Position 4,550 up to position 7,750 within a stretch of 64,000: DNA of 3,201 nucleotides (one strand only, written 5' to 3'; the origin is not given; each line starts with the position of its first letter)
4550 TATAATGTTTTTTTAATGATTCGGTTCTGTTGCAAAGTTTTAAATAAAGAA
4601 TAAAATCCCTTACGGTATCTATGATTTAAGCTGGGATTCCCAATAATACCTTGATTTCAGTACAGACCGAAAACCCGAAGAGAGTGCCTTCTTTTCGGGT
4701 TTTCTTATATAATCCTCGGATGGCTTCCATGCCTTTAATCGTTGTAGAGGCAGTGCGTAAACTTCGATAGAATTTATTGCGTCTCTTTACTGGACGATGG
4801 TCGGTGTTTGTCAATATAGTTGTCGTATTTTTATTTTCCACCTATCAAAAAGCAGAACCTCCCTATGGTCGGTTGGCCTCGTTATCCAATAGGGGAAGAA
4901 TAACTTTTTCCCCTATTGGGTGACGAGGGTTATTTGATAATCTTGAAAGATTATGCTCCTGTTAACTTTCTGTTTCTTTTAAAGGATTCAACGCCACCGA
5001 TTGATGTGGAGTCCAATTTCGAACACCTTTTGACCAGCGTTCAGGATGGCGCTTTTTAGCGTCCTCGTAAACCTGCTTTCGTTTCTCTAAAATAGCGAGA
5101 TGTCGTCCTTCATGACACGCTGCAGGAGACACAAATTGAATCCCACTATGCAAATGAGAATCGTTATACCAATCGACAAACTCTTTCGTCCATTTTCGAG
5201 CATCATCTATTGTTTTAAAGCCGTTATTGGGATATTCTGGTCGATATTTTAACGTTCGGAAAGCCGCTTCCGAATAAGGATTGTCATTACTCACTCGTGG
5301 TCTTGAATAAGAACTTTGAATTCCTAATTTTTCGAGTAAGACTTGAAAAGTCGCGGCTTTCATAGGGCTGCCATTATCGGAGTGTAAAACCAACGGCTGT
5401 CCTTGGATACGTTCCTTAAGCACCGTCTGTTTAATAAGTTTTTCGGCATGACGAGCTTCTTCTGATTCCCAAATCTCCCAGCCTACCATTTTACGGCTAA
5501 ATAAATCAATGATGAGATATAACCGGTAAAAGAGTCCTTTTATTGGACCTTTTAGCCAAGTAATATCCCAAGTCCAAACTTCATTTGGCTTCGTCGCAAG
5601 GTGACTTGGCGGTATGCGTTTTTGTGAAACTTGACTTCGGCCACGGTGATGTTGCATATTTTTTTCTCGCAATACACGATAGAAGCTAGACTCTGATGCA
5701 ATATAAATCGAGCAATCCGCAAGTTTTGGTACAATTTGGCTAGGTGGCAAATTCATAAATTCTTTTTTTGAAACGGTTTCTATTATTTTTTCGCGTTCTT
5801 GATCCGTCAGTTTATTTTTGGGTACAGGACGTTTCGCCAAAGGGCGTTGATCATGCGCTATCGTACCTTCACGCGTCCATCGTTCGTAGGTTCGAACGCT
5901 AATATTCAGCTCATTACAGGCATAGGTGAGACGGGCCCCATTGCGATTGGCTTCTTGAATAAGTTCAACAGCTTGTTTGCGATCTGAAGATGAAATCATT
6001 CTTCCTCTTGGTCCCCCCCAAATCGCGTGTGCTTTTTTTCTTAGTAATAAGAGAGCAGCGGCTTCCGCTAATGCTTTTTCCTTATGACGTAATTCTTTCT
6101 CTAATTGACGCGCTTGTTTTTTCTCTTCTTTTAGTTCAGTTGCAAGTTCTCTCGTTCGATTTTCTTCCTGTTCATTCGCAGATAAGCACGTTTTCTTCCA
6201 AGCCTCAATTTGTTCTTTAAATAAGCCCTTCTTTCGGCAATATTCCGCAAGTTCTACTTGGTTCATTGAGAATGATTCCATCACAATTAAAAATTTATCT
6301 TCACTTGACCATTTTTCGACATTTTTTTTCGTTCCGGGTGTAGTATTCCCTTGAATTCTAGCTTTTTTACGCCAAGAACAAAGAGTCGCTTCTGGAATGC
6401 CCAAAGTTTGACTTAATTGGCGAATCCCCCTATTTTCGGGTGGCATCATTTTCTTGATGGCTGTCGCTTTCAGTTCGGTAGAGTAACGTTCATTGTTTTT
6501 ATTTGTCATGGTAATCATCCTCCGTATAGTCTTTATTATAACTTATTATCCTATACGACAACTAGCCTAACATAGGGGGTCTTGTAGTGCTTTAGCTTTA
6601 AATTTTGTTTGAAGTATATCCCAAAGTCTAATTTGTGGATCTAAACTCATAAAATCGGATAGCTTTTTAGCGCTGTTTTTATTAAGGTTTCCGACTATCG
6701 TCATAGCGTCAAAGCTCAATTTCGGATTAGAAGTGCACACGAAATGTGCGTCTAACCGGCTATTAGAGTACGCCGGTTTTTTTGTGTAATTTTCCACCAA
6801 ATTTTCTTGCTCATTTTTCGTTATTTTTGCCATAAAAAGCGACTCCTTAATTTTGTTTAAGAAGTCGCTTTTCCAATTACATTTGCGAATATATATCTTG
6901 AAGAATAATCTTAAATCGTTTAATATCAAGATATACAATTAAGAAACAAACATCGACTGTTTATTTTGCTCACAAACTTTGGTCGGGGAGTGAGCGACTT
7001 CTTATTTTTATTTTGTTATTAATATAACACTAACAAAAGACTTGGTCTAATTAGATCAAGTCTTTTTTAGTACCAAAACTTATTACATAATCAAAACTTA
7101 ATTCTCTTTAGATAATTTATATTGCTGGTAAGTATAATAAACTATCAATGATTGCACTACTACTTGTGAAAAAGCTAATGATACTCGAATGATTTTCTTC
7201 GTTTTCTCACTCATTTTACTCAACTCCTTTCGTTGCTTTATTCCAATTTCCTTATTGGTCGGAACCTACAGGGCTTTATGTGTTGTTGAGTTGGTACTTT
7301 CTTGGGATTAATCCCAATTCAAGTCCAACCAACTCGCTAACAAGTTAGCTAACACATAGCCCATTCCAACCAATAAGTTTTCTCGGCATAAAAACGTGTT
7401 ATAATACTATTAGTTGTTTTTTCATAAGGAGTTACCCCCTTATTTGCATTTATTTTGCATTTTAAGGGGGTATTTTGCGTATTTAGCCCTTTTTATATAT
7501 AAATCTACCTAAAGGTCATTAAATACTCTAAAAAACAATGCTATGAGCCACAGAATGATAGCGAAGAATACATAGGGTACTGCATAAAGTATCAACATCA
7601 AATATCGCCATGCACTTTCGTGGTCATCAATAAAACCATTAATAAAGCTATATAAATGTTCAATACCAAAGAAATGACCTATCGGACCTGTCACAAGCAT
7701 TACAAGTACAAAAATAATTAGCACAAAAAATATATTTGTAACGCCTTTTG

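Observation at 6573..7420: Truncated pT181-family rep gene retaining a complete attenuator-type leader, predicted countertranscript and dso nick motif inside a large IS-rich plasmid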

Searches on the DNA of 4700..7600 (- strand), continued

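Call 24: search_dna_similar(query=window:4700-6700:-, collection=plasmids, mode=near, max_rows=40, rows=spread)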
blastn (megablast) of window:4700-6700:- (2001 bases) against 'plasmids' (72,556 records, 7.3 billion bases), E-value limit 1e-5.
Records with a match: 1839; places in all: 7174; records where one place covers at least 80% of the query: 102.
Best place of each record, by identity: >=99% 486; 95-99% 1344; 90-95% 3; 80-90% 6.
By first word of the organism name: Enterococcus 1500; Lactococcus 188; Staphylococcus 31; Ligilactobacillus 20; Listeria 20; Streptococcus 18; Vagococcus 15; Tetragenococcus 12; Latilactobacillus 8; Pediococcus 7; and 13 more.
By predicted mobility (MOB-suite, as given by PLSDB): mobilizable 751; non-mobilizable 666; conjugative 422.
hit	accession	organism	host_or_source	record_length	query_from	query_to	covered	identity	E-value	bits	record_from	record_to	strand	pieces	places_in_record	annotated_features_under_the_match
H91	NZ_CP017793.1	Enterococcus faecium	Homo sapiens,Peritoneal fluid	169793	1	2001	100%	100.0%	0e+0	3688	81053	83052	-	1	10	IS3 family transposase | transposase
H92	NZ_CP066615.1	Enterococcus faecium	Homo sapiens,cell culture,rectal swab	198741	1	2001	100%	100.0%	0e+0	3688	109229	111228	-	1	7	IS3 family transposase | transposase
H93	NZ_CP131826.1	Enterococcus faecium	Homo sapiens,culture,blood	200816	1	1863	93%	99.9%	0e+0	3428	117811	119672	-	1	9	IS3 family transposase | transposase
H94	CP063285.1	Enterococcus faecium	Homo sapiens,rectal swab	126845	1899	2001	5%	100.0%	4e-45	191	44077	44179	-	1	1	IS6-like element IS1216 family transposase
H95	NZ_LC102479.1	Staphylococcus aureus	-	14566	1899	2001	5%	100.0%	4e-45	191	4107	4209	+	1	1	IS6-like element IS1216 family transposase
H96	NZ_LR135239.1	Enterococcus faecium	-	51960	1899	2001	5%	99.0%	2e-43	185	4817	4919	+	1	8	IS6-like element IS1216 family transposase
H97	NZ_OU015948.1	Enterococcus faecium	Homo sapiens,Superficial wound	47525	1899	2001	5%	99.0%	2e-43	185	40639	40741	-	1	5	IS6-like element IS1216 family transposase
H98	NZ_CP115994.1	Enterococcus faecalis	faeces,pure culture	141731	1899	2001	5%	99.0%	2e-43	185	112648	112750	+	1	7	IS6-like element IS1216 family transposase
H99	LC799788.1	Enterococcus faecium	Homo sapiens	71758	1899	2001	5%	99.0%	2e-43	185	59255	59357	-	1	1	none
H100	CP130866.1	Enterococcus faecium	Homo sapiens,blood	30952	1899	2001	5%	99.0%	2e-43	185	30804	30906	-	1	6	none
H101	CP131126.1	Enterococcus faecium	Homo sapiens,blood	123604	1899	2001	5%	99.0%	2e-43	185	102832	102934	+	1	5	none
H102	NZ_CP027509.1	Enterococcus faecium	Homo sapiens,not_blood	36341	1899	2001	5%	98.1%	8e-42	180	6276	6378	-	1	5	IS6-like element IS1216 family transposase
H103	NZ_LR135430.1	Enterococcus faecium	-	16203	1899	2001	5%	98.1%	8e-42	180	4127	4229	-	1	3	IS6-like element IS1216 family transposase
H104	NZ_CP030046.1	Enterococcus faecalis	Pig,faecal swab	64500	1899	2001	5%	98.1%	8e-42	180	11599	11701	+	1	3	IS6-like element IS1216 family transposase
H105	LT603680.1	Enterococcus faecium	Homo sapiens,human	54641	1899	2001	5%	98.1%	8e-42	180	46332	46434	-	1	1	record has no annotation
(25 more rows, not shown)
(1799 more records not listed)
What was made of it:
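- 4809..6572 (-): IS3-family element (IRs 16/20, TG...CA; orfA/orfB) adjacent to the truncation point. Filler: 7 nt CCCCCTA at 6573-6579 and 6 nt AACACC at 4803-4808. IS1216 homology resumes at 4802 (call 24).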

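Call 26: search_dna_similar(query=window:6580-6870:-, collection=plasmids, mode=distant, max_rows=45, rows=spread)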
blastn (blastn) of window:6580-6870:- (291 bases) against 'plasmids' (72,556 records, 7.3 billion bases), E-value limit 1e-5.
Records with a match: 509; places in all: 563; records where one place covers at least 80% of the query: 262.
Best place of each record, by identity: >=99% 99; 90-95% 13; 80-90% 195; 60-80% 202.
By first word of the organism name: Staphylococcus 300; Enterococcus 172; Mammaliicoccus 26; Macrococcoides 2; Prevotella 2; Lactococcus 2; Pseudomonas 1; Sphingobacterium 1; Streptomyces 1; Macrococcus 1; and 1 more.
By predicted mobility (MOB-suite, as given by PLSDB): mobilizable 341; non-mobilizable 114; conjugative 54.
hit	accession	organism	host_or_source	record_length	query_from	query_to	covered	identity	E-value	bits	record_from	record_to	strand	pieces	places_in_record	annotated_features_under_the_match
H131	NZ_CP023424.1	Enterococcus faecium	Homo sapiens,blood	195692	1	291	100%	100.0%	8e-147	526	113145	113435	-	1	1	none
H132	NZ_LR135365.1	Enterococcus faecium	-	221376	1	291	100%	100.0%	8e-147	526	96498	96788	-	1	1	none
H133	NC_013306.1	Staphylococcus aureus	-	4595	1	291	100%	100.0%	8e-147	526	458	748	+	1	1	replication initiation factor domain-containing protein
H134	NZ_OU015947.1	Enterococcus faecium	Homo sapiens,Superficial wound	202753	1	291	100%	100.0%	8e-147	526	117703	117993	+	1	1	none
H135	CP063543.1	Enterococcus faecium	Homo sapiens,rectal swab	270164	1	291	100%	100.0%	8e-147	526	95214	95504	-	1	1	none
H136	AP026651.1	Enterococcus faecium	-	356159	1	291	100%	100.0%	8e-147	526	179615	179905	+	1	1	hypothetical protein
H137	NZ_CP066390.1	Enterococcus faecium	Homo sapiens,cell culture,rectal swab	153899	1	291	100%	100.0%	8e-147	526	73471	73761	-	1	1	none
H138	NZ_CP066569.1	Enterococcus faecium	Homo sapiens,cell culture,rectal swab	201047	1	291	100%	100.0%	8e-147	526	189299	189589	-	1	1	none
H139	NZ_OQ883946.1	Enterococcus faecium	-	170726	1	291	100%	100.0%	8e-147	526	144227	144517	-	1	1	none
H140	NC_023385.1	Staphylococcus aureus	Homo sapiens,human nasal swab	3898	2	291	100%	79.1%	8e-65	254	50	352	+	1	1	replication initiation factor domain-containing protein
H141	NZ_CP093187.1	Staphylococcus epidermidis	Homo sapiens,blood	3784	3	291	99%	76.4%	4e-49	201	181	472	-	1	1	none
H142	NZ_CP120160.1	Mammaliicoccus lentus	Canis lupus familiaris,cell ...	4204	2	291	100%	76.0%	1e-50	207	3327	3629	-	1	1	replication initiation factor domain-containing protein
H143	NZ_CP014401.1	Staphylococcus aureus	Homo sapiens,Nose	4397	2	291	100%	75.8%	2e-46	192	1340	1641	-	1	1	replication initiation factor domain-containing protein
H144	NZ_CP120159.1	Mammaliicoccus lentus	Canis lupus familiaris,cell ...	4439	2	291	100%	75.8%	2e-46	192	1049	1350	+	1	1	replication initiation factor domain-containing protein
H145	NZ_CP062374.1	Staphylococcus aureus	Homo sapiens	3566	2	291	100%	75.3%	3e-44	185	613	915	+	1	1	replication initiation factor domain-containing protein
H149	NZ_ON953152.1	Staphylococcus hominis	-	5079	3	291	99%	74.4%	1e-42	180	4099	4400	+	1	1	replication initiation factor domain-containing protein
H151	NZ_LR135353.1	Enterococcus faecium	-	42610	43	291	86%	73.1%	2e-34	153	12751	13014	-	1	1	replication initiation factor domain-containing protein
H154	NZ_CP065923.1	Staphylococcus pseudintermedius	Canis lupus familiaris,skin (epidermal ...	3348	93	291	68%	86.4%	7e-59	234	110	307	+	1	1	replication initiation factor domain-containing protein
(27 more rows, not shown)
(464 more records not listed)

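Call 29: get_annotated_region(hit=H140, flank=700)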
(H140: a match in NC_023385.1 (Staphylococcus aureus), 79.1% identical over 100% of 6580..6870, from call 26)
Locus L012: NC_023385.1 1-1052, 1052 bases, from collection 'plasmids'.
description: Staphylococcus aureus plasmid pSWS2889, complete sequence
organism: Staphylococcus aureus (NCBI taxid 1280)
taxonomy: Bacteria; Bacillota; Bacilli; Bacillales; Staphylococcaceae; Staphylococcus; Staphylococcus aureus
host: -; source: Homo sapiens,human nasal swab; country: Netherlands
typing (MOB-suite, as given by PLSDB): mobilizable; replicon rep_cluster_1118; relaxase MOBV
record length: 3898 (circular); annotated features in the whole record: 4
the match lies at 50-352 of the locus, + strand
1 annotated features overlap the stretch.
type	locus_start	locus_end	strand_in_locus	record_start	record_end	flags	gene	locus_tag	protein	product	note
CDS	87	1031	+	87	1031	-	-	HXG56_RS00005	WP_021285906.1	replication initiation factor domain-containing protein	GO:0006270 - DNA replication initiation [Evidence IEA]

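Call 30: get_annotated_region(hit=H142, flank=700)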
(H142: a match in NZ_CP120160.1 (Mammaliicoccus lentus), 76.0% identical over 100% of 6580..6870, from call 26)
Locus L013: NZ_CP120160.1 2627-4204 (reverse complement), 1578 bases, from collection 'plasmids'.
description: Mammaliicoccus lentus strain Dog026 plasmid unnamed5, complete sequence
organism: Mammaliicoccus lentus (NCBI taxid 42858)
taxonomy: Bacteria; Bacillota; Bacilli; Bacillales; Staphylococcaceae; Mammaliicoccus; Mammaliicoccus lentus
host: -; source: Canis lupus familiaris,cell culture,nostril,nasal swab; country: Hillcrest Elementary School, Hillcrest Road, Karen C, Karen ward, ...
typing (MOB-suite, as given by PLSDB): mobilizable; replicon rep_cluster_1078; relaxase MOBV,MOBV
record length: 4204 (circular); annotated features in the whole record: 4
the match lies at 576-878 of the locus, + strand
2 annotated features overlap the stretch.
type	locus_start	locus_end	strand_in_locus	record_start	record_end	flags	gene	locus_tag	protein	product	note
CDS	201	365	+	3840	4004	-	-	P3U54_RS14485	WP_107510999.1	CopG family transcriptional regulator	-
CDS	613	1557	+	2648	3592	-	-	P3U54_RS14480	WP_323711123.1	replication initiation factor domain-containing protein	GO:0006270 - DNA replication initiation [Evidence IEA]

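Call 31: get_annotated_region(hit=H145, flank=700)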
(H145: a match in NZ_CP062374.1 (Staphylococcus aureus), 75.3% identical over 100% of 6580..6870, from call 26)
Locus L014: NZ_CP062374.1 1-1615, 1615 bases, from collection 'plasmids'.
description: Staphylococcus aureus strain NAS_AN_109 plasmid unnamed2, complete sequence
organism: Staphylococcus aureus (NCBI taxid 1280)
taxonomy: Bacteria; Bacillota; Bacilli; Bacillales; Staphylococcaceae; Staphylococcus; Staphylococcus aureus
host: -; source: Homo sapiens; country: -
typing (MOB-suite, as given by PLSDB): mobilizable; replicon rep_cluster_1118; relaxase MOBV
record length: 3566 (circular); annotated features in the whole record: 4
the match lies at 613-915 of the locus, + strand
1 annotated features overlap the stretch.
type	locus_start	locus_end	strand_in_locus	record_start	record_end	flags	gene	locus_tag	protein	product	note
CDS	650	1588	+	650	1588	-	-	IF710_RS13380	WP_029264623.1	replication initiation factor domain-containing protein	GO:0006270 - DNA replication initiation [Evidence IEA]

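Call 32: get_annotated_region(hit=H149, flank=700)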
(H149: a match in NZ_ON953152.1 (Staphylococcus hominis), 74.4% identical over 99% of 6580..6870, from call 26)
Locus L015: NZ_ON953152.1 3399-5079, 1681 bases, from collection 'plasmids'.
description: Staphylococcus hominis strain 706569/1 plasmid pSh-fosB, complete sequence
organism: Staphylococcus hominis (NCBI taxid 1290)
taxonomy: Bacteria; Bacillota; Bacilli; Bacillales; Staphylococcaceae; Staphylococcus; Staphylococcus hominis
host: -; source: -; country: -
typing (MOB-suite, as given by PLSDB): non-mobilizable; replicon rep_cluster_1017,rep_cluster_1118
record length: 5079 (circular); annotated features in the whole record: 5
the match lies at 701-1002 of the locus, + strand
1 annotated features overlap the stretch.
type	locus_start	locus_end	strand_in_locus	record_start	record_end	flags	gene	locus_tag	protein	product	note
CDS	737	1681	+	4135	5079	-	-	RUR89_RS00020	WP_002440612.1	replication initiation factor domain-containing protein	GO:0006270 - DNA replication initiation [Evidence IEA]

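Call 33: get_annotated_region(hit=H154, flank=700)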
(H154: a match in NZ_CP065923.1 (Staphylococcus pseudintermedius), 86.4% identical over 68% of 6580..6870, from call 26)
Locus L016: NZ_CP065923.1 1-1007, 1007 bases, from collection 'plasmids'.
description: Staphylococcus pseudintermedius strain SP_11304-3A plasmid pSP_11304-3A_2, complete sequence
organism: Staphylococcus pseudintermedius (NCBI taxid 283734)
taxonomy: Bacteria; Bacillota; Bacilli; Bacillales; Staphylococcaceae; Staphylococcus; Staphylococcus pseudintermedius
host: -; source: Canis lupus familiaris,skin (epidermal collarette),skin; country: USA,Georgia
typing (MOB-suite, as given by PLSDB): non-mobilizable; replicon rep_cluster_1118
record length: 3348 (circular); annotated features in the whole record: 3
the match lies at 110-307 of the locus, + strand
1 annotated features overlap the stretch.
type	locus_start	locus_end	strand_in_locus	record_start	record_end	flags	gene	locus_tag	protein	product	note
CDS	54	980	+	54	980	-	-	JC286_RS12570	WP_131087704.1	replication initiation factor domain-containing protein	GO:0006270 - DNA replication initiation [Evidence IEA]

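Call 34: get_annotated_region(hit=H151, flank=1200)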
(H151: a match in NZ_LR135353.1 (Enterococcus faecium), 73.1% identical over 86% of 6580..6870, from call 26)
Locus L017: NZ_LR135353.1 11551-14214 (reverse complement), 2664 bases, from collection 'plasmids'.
description: Enterococcus faecium isolate E8014 plasmid 3
organism: Enterococcus faecium (NCBI taxid 1352)
taxonomy: Bacteria; Bacillota; Bacilli; Lactobacillales; Enterococcaceae; Enterococcus; Enterococcus faecium
host: -; source: -; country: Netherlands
typing (MOB-suite, as given by PLSDB): non-mobilizable; replicon Inc18,rep_cluster_1118,rep_cluster_185
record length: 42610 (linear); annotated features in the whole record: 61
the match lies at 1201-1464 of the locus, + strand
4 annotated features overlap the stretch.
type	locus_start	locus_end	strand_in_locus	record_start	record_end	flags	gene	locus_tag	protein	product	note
CDS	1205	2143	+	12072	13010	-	-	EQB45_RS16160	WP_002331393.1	replication initiation factor domain-containing protein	GO:0006270 - DNA replication initiation [Evidence IEA]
CDS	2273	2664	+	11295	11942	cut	-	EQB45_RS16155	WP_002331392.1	type A-7 chloramphenicol O-acetyltransferase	-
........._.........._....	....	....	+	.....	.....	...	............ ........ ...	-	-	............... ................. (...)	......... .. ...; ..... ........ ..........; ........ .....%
predicted_resistance_gene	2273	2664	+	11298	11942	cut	catA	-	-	type A-7 chloramphenicol O-acetyltransferase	predicted by amrfinderplus; class PHENICOL; identity 100.0%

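Call 69: search_rna_families(sources=[L004, L011, L002, L005, L006, L019], threshold=gathering)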
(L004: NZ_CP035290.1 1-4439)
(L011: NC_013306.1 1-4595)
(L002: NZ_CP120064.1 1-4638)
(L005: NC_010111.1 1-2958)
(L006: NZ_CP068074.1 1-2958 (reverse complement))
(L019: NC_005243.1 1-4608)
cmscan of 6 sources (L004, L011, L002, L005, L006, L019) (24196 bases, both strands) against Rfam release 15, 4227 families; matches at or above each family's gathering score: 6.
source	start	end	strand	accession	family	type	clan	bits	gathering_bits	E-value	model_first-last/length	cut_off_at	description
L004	1558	1652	+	RF00242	ctRNA_pT181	Gene; antisense;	-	105.6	56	3.2e-16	1-94/94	no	ctRNA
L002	964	1061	-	RF00242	ctRNA_pT181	Gene; antisense;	-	88.7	56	1.1e-12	1-94/94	no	ctRNA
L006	1722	1820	-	RF00242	ctRNA_pT181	Gene; antisense;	-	83.7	56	1.2e-11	1-94/94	no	ctRNA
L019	4343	4439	-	RF00242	ctRNA_pT181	Gene; antisense;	-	83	56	1.7e-11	1-94/94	no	ctRNA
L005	1013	1113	-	RF00242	ctRNA_pT181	Gene; antisense;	-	68.2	56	2.1e-08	1-94/94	no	ctRNA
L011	311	395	-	RF00242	ctRNA_pT181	Gene; antisense;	-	59.5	56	1.4e-06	1-94/94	no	ctRNA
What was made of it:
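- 6933..7017 (+): Countertranscript (ctRNA, RNAI-like, about 85 nt), with its kissing hairpin at 6968-6995. Homologous hits at the same place in pT181 (105.6), pC223 (83) and others (call 69).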

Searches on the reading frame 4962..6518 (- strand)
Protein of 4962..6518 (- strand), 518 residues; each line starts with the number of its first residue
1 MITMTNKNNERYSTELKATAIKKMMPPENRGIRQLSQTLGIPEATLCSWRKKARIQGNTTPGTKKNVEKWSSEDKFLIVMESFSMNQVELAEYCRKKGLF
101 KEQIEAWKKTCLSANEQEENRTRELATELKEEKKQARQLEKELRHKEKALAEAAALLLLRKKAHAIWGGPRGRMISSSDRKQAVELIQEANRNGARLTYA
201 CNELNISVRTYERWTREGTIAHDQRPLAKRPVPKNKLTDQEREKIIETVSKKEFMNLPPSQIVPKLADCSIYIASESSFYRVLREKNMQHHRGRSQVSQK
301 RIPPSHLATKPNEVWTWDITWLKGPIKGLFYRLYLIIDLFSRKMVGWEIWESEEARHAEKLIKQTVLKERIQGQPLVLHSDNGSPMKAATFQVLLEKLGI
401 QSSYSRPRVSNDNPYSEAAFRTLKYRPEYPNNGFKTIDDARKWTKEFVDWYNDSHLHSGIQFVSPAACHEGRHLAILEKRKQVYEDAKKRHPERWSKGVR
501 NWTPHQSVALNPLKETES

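Call 5: search_protein_families(library=pfam, proteins=[window:4962-6518:-], max_evalue=0.01)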
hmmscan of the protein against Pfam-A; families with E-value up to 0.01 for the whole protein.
window:4962-6518:- (518 aa): 8 families
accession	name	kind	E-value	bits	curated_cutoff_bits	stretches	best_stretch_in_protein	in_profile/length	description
PF00665.32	rve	-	4.3e-20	72.3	32.6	1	309-408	2-100/102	Integrase core domain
PF01527.26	HTH_Tnp_1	-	1.5e-14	54.4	24.1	2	8-62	3-55/75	Transposase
PF13683.12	rve_3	-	3.4e-12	46.4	26.5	1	399-465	2-67/67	Integrase core domain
PF13565.12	HTH_32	-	3.3e-07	31.2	33.7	1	209-283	4-73/73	Homeodomain-like domain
PF13518.12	HTH_28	-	7.3e-05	23.2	25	0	185-216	4-34/52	Helix-turn-helix domain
PF13384.12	HTH_23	-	0.00016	21.8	24.6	0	177-216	4-39/50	Homeodomain-like domain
PF13022.12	HTH_Tnp_1_2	-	0.00078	20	27.9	0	28-53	25-50/122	Helix-turn-helix of insertion element transposase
PF12728.13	HTH_17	-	0.0032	18.1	27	0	200-222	7-30/51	Helix-turn-helix domain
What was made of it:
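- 4809..6572 (-): Pfam rve and HTH_Tnp_1 (call 5).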

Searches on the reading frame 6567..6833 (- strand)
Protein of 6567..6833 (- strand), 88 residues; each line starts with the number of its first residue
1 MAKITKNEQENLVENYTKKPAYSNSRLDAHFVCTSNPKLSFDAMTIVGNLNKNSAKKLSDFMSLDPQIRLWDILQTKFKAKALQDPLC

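Call 5: search_protein_families(library=pfam, proteins=[window:6567-6833:-], max_evalue=0.01)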
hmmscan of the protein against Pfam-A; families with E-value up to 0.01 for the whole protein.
window:6567-6833:- (88 aa): 1 family
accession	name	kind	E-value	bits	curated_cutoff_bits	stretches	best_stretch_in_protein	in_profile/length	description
PF22477.2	RepD-like_N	-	1.1e-15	58.3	25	1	43-85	1-43/87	Replication initiation protein, N-terminal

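Call 59: search_protein_families(library=ncbifam, proteins=[window:6567-6833:-], max_evalue=1)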
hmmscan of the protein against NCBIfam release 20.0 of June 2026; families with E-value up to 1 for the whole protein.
window:6567-6833:- (88 aa): 0 families
